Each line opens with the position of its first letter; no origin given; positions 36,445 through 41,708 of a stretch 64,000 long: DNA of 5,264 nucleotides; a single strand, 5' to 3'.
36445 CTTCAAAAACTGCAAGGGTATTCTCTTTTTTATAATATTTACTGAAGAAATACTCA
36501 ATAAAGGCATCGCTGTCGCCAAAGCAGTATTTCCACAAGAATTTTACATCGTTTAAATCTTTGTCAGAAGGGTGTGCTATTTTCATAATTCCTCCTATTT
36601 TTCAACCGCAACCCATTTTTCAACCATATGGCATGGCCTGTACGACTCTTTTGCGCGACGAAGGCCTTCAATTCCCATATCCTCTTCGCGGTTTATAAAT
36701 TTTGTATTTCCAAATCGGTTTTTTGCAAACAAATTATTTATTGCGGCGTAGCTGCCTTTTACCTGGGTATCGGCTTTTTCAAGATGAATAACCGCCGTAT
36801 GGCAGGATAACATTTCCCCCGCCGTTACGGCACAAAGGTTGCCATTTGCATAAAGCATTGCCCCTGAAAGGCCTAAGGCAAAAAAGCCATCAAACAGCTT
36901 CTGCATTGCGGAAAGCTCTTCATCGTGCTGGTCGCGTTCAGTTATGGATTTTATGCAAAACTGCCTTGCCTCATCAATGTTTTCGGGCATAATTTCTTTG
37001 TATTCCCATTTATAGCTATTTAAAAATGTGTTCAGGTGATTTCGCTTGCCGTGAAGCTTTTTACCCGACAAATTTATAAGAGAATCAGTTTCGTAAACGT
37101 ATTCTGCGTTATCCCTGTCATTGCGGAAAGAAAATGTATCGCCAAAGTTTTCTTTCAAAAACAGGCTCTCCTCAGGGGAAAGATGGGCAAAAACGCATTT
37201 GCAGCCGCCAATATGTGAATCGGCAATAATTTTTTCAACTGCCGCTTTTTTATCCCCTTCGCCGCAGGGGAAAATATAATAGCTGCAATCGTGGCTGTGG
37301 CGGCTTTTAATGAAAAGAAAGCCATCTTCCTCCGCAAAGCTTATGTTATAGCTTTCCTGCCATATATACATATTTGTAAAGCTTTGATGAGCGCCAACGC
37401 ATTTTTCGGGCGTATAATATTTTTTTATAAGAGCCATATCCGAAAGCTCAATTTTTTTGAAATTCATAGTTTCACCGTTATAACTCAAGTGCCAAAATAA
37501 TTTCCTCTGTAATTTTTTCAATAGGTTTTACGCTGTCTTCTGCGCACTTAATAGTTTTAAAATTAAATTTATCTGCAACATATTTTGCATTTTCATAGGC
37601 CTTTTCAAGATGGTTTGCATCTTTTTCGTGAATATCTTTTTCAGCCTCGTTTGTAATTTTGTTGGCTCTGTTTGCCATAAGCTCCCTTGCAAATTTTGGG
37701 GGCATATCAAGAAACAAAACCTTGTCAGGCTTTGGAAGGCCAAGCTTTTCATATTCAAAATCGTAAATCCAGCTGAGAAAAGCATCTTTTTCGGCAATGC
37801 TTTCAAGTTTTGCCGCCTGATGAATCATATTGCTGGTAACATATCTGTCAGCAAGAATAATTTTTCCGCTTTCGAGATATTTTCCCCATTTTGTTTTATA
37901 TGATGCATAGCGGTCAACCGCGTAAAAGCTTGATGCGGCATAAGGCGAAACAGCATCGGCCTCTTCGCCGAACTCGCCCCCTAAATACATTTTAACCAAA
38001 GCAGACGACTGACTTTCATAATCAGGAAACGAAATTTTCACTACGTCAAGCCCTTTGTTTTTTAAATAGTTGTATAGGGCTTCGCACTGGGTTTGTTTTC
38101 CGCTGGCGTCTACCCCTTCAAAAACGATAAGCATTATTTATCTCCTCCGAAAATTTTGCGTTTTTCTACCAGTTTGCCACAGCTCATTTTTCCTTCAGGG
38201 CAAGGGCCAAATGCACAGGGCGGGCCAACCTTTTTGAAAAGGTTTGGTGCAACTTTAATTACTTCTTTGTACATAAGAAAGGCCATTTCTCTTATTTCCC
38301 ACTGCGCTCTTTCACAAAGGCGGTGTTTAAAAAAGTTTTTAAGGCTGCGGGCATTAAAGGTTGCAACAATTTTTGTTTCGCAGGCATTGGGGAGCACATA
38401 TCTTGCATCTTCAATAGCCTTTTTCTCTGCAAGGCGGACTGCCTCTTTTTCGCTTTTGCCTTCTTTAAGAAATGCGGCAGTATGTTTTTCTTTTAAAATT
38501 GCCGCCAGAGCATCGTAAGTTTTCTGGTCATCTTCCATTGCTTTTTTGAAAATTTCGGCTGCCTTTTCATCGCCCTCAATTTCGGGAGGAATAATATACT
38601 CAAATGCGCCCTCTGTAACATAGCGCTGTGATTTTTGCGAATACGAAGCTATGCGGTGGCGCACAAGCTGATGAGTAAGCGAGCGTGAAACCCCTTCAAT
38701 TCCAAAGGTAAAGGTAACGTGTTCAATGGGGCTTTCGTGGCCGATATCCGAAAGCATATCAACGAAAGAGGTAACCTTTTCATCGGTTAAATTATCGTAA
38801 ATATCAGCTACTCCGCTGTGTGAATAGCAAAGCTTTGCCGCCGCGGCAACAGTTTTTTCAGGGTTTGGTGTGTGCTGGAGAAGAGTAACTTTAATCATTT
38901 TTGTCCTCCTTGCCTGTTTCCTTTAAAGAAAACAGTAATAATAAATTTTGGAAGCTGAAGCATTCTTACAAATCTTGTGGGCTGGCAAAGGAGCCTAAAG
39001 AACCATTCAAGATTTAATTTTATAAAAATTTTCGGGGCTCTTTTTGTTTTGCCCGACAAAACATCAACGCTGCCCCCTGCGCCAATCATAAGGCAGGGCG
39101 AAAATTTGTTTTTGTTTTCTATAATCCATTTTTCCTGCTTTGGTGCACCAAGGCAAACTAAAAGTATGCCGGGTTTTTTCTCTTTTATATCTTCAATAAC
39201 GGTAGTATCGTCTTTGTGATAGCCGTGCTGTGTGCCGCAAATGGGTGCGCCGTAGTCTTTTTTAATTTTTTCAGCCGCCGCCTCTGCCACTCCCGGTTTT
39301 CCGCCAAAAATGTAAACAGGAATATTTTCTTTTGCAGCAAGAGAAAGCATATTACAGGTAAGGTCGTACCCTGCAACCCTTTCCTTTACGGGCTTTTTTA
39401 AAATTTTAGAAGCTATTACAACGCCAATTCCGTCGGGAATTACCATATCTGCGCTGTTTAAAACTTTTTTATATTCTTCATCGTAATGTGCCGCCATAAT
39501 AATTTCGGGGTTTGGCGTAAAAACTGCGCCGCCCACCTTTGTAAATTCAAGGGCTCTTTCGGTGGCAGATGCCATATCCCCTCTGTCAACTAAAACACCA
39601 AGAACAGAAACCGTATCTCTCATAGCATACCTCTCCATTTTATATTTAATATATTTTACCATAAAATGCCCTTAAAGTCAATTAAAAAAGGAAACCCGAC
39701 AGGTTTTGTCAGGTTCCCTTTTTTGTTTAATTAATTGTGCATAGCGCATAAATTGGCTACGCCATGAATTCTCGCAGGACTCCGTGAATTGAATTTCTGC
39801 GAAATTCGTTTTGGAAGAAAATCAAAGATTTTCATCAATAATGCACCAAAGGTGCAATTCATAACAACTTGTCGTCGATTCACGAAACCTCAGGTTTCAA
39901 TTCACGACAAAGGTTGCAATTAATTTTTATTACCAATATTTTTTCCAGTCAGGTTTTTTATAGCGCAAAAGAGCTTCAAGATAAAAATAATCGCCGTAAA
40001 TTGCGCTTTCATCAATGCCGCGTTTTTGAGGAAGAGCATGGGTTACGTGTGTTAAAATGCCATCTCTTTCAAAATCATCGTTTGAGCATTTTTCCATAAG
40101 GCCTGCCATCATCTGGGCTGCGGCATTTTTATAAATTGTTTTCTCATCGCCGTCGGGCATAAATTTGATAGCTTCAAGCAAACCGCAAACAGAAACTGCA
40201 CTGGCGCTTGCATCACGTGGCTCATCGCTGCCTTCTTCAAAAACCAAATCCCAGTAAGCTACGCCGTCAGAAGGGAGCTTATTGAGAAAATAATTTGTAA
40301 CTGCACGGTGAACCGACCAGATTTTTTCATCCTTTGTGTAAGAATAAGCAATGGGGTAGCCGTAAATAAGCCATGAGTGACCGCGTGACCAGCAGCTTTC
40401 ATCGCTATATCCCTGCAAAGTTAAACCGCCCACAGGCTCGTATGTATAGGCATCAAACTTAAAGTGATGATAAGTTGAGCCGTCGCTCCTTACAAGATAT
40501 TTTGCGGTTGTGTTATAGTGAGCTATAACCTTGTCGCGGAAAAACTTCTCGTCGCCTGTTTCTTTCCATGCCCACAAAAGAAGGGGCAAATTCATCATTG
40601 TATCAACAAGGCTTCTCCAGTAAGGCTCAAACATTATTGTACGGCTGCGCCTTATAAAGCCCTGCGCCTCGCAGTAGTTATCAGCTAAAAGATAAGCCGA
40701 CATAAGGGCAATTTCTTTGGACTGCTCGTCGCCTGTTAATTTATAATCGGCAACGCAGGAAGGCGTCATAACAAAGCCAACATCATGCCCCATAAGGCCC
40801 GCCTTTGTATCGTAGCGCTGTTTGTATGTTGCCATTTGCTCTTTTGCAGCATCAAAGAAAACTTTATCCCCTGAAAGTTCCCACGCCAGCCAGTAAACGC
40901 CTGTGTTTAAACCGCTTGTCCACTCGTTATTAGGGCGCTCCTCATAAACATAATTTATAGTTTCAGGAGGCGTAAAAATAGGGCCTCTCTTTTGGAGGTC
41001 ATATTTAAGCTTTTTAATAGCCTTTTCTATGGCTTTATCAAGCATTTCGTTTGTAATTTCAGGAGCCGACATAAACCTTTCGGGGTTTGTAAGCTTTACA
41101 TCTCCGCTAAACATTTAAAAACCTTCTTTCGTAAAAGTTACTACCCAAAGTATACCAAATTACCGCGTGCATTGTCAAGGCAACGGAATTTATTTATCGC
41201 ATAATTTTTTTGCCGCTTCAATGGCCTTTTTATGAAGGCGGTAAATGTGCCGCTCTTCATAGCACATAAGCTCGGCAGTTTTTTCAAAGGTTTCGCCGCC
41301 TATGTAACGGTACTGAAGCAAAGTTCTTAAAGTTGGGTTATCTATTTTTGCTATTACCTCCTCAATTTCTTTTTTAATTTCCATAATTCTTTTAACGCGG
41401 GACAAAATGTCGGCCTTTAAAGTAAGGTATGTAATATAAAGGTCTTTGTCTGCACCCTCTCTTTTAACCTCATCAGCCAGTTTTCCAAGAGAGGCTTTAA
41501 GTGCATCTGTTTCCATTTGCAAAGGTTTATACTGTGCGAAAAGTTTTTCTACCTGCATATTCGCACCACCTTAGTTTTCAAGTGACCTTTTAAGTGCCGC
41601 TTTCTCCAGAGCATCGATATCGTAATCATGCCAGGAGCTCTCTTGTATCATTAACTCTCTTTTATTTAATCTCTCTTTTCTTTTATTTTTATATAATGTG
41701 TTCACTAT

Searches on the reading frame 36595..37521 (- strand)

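Call 4: search_protein_families(library=pfam, proteins=[window:36595-37521:-])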
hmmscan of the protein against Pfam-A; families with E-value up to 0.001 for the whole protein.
window:36595-37521:- (308 aa): 1 family
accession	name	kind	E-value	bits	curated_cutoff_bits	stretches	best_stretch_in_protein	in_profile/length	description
PF09924.15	LPG_synthase_C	-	1.8e-46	159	27.5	1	44-305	9-297/298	Phosphatidylglycerol lysyltransferase, C-terminal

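Call 5: search_protein_families(library=ncbifam, proteins=[window:36595-37521:-])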
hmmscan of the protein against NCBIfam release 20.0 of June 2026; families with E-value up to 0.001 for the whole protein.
window:36595-37521:- (308 aa): 0 families

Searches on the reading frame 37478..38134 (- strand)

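Call 4: search_protein_families(library=pfam, proteins=[window:37478-38134:-])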
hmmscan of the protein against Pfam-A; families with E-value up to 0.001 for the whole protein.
window:37478-38134:- (218 aa): 1 family
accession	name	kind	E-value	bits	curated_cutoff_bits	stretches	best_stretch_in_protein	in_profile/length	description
PF02223.23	Thymidylate_kin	-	3.1e-22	79.6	27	1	5-196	1-173/185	Thymidylate kinase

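Call 5: search_protein_families(library=ncbifam, proteins=[window:37478-38134:-])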
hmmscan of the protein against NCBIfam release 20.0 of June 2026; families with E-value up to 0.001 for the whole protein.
window:37478-38134:- (218 aa): 3 families
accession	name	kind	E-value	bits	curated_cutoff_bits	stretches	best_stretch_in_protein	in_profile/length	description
NF005923.0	PRK07933.1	equivalog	3.9e-36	124.4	193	1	1-182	1-178/213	dTMP kinase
TIGR00041.1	DTMP_kinase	equivalog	1e-19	71.1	83.25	1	1-195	5-183/196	dTMP kinase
TIGR03707.1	PPK2_P_aer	equivalog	0.0004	20.1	301.8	1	1-50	32-81/230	polyphosphate kinase 2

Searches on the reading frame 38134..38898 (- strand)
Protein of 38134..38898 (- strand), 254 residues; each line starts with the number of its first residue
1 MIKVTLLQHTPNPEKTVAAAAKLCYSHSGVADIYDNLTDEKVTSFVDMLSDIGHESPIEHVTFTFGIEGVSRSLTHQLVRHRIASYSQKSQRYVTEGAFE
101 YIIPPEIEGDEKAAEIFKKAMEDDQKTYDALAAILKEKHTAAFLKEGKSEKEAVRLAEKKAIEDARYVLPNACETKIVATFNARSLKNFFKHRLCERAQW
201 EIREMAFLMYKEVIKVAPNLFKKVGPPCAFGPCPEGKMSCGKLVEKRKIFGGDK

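Call 4: search_protein_families(library=pfam, proteins=[window:38134-38898:-])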
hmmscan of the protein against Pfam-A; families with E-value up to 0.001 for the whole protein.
window:38134-38898:- (254 aa): 1 family
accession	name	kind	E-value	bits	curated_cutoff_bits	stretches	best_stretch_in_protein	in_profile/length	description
PF02511.20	Thy1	-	4e-73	245.7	24.8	1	5-219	1-191/191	Thymidylate synthase complementing protein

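Call 5: search_protein_families(library=ncbifam, proteins=[window:38134-38898:-])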
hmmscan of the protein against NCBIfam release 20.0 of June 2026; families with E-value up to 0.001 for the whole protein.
window:38134-38898:- (254 aa): 1 family
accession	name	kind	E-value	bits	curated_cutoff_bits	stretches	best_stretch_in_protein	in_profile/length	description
TIGR02170.1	thyX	equivalog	9.4e-54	182.1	87.9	1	4-223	2-210/211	FAD-dependent thymidylate synthase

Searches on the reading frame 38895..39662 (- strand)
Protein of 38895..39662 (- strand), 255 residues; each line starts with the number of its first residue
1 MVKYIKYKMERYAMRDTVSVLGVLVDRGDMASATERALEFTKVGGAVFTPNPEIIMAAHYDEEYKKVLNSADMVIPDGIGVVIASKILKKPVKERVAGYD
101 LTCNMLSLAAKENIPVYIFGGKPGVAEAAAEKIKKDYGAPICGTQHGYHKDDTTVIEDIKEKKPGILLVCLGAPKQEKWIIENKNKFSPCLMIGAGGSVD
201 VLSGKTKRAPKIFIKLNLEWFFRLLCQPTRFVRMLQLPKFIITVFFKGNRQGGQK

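Call 4: search_protein_families(library=pfam, proteins=[window:38895-39662:-])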
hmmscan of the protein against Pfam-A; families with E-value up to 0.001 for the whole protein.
window:38895-39662:- (255 aa): 1 family
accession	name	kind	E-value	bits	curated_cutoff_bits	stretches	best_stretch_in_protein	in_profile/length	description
PF03808.19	Glyco_tran_WecG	-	3.3e-58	196.6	27.4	1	71-234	1-167/168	Glycosyl transferase WecG/TagA/CpsF family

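Call 5: search_protein_families(library=ncbifam, proteins=[window:38895-39662:-])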
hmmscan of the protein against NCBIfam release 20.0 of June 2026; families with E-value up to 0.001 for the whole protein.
window:38895-39662:- (255 aa): 4 families
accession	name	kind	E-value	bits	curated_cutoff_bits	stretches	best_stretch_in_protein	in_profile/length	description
NF041710.1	UDPacetylman_taseTarA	equivalog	1.9e-60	204.4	350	1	15-245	6-241/247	N-acetylglucosaminyldiphosphoundecaprenol N-acetyl-beta-D-mannosaminyltransferase TarA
TIGR00696.1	wecG_tagA_cpsF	superfamily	2.5e-53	180.4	69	1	67-240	2-178/178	WecB/TagA/CpsF family glycosyltransferase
NF002980.1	PRK03692.1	equivalog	2.2e-43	148.4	323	1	45-242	33-233/240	lipopolysaccharide N-acetylmannosaminouronosyltransferase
NF041872.1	EPS_EpsA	equivalog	5.9e-37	127.5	500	1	40-235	42-243/265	exopolysaccharide biosynthesis glycosyltransferase EpsA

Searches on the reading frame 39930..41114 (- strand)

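Call 39: search_protein_families(library=pfam, proteins=[window:39930-41114:-])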
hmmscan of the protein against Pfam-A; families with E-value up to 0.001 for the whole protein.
window:39930-41114:- (394 aa): 1 family
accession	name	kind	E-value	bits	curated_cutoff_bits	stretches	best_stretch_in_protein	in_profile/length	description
PF07470.19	Glyco_hydro_88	-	2.1e-18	66.9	26.6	1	58-353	20-307/352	Glycosyl Hydrolase Family 88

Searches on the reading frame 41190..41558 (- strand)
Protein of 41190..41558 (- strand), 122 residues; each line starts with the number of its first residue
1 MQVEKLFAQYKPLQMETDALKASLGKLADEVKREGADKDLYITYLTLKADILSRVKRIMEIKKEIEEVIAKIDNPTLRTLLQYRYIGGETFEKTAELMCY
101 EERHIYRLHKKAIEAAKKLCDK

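Call 46: search_protein_families(library=pfam, proteins=[window:41190-41558:-])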
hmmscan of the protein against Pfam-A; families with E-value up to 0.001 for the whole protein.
window:41190-41558:- (122 aa): 1 family
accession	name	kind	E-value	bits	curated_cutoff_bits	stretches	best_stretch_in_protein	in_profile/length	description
PF07374.17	DUF1492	-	3.8e-07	30.6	21.5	1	37-114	20-97/100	Protein of unknown function (DUF1492)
